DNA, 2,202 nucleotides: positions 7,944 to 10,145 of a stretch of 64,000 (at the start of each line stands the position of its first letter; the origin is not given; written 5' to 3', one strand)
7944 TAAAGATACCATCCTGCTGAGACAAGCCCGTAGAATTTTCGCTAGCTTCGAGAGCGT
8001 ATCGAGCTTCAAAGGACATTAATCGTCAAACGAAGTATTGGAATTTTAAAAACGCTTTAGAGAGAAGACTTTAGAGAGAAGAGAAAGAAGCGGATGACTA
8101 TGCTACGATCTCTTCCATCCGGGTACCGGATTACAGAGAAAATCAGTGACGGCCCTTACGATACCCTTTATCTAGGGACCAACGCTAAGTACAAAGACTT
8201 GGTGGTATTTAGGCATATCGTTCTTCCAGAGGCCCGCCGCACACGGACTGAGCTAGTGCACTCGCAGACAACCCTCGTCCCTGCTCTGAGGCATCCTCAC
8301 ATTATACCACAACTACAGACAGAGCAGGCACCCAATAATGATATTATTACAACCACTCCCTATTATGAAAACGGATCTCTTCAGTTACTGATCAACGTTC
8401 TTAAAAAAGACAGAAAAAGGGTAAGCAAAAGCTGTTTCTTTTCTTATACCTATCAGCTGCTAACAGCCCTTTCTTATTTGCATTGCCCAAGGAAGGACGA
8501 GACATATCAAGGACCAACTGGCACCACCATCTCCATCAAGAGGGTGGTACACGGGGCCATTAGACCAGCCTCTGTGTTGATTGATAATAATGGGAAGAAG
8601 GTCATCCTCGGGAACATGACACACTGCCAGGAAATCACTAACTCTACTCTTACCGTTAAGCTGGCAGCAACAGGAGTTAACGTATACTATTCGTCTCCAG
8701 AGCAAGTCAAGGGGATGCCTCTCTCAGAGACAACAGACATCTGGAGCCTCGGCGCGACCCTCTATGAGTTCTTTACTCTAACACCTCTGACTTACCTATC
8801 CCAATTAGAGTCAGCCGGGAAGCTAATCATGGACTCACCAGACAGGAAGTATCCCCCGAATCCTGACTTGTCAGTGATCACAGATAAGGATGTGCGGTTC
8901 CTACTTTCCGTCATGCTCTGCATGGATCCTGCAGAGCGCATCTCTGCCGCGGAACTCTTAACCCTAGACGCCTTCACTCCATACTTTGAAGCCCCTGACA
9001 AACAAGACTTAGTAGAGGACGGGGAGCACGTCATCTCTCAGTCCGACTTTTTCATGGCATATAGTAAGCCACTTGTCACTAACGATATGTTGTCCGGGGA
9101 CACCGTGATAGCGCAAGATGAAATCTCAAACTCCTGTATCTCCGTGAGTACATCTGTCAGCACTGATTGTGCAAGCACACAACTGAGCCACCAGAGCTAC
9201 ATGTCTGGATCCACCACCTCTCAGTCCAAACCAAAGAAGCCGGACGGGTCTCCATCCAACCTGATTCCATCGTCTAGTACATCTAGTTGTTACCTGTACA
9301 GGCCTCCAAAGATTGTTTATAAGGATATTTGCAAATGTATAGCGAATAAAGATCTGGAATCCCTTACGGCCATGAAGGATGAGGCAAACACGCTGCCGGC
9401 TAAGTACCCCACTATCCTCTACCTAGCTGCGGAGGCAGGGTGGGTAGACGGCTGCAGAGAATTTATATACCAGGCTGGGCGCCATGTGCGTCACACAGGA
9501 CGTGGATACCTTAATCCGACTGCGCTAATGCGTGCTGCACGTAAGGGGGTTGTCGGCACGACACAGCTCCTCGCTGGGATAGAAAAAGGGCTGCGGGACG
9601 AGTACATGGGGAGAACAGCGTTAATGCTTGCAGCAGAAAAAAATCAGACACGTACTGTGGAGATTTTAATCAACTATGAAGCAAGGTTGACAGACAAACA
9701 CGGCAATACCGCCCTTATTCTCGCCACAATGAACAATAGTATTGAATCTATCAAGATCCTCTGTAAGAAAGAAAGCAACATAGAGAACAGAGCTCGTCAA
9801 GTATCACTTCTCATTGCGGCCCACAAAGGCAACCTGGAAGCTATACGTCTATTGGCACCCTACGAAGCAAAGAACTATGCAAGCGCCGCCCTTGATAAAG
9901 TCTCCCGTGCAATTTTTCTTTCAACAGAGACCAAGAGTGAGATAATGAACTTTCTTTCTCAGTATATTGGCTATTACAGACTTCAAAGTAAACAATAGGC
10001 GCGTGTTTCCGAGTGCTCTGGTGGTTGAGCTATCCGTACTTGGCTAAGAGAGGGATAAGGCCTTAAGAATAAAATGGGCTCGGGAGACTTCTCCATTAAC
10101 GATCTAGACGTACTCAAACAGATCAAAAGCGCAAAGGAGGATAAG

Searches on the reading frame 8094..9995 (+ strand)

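Call 67: search_protein_families(library=pfam, proteins=[window:8094-9995:+], max_evalue=0.00001)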
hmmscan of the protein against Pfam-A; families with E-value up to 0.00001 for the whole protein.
window:8094-9995:+ (634 aa): 7 families
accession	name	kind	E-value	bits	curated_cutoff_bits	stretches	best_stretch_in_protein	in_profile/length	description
PF00069.31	Pkinase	-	4.9e-23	82.3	31.7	1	11-290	1-259/263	Protein kinase domain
PF12796.13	Ank_2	-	3.7e-21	75.9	27.3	1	478-564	1-87/90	Ankyrin repeats (3 copies)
PF07714.23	PK_Tyr_Ser-Thr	-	7.5e-14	52.1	23.1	1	148-236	120-207/258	Protein tyrosine and serine/threonine kinase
PF00023.36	Ank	-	1.4e-12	47.5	21.1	0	506-530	2-26/33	Ankyrin repeat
PF13857.12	Ank_5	-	1.4e-08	35.4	27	0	506-544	16-56/56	Ankyrin repeats (many copies)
PF13606.12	Ank_3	-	2.7e-08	33.8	22.3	0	506-530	2-26/30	Ankyrin repeat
PF13637.12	Ank_4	-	1.2e-06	29.1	22.7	0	512-556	3-49/50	Ankyrin repeats (many copies)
